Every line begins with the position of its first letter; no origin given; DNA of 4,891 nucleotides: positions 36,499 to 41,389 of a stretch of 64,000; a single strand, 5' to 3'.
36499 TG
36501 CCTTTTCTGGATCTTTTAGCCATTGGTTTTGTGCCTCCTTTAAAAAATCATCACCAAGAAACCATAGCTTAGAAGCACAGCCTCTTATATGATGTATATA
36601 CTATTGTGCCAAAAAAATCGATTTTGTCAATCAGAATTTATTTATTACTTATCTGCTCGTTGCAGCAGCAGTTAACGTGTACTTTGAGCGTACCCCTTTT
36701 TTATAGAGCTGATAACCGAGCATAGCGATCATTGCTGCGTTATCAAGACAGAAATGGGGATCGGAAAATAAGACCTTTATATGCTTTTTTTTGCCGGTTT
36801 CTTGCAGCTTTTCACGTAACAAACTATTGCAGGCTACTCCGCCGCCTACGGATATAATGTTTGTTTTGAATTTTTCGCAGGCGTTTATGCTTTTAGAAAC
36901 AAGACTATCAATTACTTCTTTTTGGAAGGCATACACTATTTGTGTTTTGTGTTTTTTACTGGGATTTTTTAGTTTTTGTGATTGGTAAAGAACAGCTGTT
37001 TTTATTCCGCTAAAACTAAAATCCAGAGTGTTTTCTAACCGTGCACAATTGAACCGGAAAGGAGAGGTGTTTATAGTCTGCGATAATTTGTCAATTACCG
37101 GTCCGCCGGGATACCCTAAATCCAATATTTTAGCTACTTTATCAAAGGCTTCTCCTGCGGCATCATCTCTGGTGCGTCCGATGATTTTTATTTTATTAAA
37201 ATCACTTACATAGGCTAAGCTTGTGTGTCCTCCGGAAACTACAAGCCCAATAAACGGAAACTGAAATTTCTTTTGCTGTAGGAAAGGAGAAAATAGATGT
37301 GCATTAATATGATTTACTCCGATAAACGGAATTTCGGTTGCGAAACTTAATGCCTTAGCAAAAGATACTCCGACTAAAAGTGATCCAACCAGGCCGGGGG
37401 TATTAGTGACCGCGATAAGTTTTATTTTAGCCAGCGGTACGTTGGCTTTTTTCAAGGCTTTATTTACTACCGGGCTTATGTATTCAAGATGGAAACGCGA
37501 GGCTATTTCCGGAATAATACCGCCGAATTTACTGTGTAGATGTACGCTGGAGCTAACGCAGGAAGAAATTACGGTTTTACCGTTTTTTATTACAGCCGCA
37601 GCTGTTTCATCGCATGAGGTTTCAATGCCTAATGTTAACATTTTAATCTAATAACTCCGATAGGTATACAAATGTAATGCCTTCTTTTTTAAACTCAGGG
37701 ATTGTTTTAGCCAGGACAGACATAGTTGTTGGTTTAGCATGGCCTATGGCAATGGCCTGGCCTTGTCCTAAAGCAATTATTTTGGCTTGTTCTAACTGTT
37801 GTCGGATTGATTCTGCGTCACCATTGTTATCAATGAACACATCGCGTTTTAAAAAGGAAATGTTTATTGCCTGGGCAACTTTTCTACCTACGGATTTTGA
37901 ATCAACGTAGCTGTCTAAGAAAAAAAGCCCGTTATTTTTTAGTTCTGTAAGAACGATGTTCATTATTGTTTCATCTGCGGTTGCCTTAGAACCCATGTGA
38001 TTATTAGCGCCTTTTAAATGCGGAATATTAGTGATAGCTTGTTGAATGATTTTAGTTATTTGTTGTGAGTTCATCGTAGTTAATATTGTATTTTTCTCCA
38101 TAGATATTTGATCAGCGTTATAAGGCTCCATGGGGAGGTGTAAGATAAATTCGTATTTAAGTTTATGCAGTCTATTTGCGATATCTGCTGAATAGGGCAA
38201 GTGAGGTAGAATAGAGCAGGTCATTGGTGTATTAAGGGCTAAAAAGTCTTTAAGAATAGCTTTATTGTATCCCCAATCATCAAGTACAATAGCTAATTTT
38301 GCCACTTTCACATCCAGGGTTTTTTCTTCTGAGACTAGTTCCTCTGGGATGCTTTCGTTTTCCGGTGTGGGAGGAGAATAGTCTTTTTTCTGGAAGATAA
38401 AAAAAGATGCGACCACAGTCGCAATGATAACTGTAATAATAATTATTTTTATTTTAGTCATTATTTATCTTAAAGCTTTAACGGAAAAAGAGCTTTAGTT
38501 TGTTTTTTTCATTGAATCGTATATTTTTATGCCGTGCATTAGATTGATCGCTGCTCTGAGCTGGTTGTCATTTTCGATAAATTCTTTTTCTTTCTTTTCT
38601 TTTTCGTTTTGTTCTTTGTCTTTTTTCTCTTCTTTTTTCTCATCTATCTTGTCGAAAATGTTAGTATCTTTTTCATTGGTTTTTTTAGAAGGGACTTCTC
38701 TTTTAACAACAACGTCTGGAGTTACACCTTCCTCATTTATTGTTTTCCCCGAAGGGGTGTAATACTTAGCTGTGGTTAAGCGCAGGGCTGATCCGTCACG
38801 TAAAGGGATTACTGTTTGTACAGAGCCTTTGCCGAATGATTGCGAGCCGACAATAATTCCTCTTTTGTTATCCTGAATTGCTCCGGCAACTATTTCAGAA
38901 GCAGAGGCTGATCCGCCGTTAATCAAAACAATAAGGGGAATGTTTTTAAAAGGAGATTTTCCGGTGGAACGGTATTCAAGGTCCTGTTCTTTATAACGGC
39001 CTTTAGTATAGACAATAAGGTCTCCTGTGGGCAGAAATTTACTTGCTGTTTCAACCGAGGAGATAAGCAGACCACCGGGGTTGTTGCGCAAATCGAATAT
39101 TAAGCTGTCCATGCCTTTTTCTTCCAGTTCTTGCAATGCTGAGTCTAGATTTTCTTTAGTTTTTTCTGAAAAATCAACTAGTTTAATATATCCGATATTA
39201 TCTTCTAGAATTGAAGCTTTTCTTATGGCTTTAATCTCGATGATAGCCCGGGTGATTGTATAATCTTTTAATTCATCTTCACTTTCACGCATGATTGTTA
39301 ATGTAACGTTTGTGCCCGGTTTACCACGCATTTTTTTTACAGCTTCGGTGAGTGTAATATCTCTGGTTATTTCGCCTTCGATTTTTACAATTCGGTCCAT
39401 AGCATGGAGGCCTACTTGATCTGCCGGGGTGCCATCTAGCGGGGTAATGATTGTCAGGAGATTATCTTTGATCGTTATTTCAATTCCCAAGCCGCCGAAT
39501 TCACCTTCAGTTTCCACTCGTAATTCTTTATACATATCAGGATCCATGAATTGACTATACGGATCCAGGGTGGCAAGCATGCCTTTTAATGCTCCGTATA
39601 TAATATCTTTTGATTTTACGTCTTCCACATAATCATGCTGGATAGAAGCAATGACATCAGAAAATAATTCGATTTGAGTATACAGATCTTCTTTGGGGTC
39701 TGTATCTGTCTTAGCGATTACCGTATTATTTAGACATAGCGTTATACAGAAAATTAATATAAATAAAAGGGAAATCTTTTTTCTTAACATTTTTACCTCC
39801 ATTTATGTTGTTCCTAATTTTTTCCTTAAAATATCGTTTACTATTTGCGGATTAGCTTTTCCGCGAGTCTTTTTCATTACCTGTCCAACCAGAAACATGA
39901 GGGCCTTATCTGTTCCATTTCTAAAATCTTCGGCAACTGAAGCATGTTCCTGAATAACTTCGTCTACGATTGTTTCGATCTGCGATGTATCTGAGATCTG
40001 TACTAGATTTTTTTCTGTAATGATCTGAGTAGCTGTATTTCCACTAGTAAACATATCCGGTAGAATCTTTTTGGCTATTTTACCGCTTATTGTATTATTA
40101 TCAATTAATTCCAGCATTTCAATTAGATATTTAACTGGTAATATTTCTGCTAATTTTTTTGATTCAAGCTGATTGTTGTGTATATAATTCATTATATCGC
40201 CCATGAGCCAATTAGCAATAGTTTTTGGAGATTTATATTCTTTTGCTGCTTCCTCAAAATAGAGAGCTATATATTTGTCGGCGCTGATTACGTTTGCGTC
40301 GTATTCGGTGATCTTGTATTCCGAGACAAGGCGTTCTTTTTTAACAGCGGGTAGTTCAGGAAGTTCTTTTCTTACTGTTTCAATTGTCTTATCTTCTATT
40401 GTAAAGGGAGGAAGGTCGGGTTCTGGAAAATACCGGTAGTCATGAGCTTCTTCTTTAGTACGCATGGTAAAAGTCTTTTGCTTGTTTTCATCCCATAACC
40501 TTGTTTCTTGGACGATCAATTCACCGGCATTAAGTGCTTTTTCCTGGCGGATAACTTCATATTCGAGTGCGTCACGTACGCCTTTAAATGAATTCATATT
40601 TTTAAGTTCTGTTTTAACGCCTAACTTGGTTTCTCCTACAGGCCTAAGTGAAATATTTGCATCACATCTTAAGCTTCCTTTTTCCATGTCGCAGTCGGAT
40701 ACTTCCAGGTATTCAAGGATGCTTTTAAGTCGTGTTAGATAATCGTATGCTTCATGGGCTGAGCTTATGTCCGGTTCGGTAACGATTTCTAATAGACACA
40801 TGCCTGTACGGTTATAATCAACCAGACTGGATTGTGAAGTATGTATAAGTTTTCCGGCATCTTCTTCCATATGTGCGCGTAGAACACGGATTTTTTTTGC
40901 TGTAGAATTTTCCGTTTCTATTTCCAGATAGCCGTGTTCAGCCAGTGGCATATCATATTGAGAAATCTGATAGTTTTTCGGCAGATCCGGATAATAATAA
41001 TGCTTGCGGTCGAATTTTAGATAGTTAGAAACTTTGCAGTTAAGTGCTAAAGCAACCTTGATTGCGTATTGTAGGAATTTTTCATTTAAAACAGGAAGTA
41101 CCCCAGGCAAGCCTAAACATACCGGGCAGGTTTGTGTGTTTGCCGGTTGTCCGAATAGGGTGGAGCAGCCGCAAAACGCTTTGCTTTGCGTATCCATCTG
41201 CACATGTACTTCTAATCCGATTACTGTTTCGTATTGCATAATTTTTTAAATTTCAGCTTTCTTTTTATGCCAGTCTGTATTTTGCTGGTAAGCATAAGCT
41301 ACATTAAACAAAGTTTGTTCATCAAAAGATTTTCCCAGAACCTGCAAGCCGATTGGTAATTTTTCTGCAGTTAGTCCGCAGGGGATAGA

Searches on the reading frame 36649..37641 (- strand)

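Call 31: search_protein_families(library=pfam, proteins=[window:36649-37641:-], max_evalue=0.0001)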
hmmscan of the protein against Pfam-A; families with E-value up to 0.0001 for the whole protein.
window:36649-37641:- (330 aa): 3 families
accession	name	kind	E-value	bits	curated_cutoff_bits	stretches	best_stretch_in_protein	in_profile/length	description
PF00814.31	TsaD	-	4.4e-86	289.3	24.8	1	24-306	2-263/264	tRNA N6-adenosine threonylcarbamoyltransferase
PF02543.21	Carbam_trans_N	-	4.2e-08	33.5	24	1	162-288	206-329/346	Carbamoyltransferase N-terminus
PF22521.2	HypF_C_2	-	3.7e-07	30.6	27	1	215-294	149-228/241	Carbamoyltransferase, Kae1-like Domain, second subdomain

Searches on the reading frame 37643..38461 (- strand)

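Call 31: search_protein_families(library=pfam, proteins=[window:37643-38461:-], max_evalue=0.0001)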
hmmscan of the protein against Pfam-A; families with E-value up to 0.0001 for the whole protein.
window:37643-38461:- (272 aa): 1 family
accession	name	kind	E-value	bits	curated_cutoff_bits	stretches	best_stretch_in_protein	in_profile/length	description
PF04748.18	Polysacc_deac_2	-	1.8e-73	246.6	27.5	1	58-271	1-212/212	Divergent polysaccharide deacetylase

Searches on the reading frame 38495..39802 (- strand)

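Call 34: search_protein_families(library=pfam, proteins=[window:38495-39802:-], max_evalue=0.0001)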
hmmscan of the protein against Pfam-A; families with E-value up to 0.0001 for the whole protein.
window:38495-39802:- (435 aa): 5 families
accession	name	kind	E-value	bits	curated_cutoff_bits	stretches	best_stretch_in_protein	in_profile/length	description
PF03572.23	Peptidase_S41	-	3.6e-59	199.5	24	1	202-366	1-165/165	Peptidase family S41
PF22694.1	CtpB_N-like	-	1.7e-09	38.4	27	1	35-88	29-83/85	Activating protease CtpB N-terminal domain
PF00595.29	PDZ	-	2e-09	38.2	23.2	1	96-171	4-81/81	PDZ domain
PF13180.12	PDZ_2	-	1.4e-08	35.3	27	1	103-177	1-74/80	PDZ domain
PF17820.7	PDZ_6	-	2.6e-06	27.5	27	1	123-170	7-52/54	PDZ domain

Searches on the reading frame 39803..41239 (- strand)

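Call 34: search_protein_families(library=pfam, proteins=[window:39803-41239:-], max_evalue=0.0001)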
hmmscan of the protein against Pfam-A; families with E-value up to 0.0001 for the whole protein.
window:39803-41239:- (478 aa): 2 families
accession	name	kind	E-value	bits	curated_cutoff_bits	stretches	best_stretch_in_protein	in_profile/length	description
PF02934.20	GatB_N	-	1.1e-121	405.8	23.4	1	5-287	1-277/277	GatB/GatE catalytic domain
PF02637.23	GatB_Yqey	-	1.6e-50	171.3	27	1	327-475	2-148/148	GatB domain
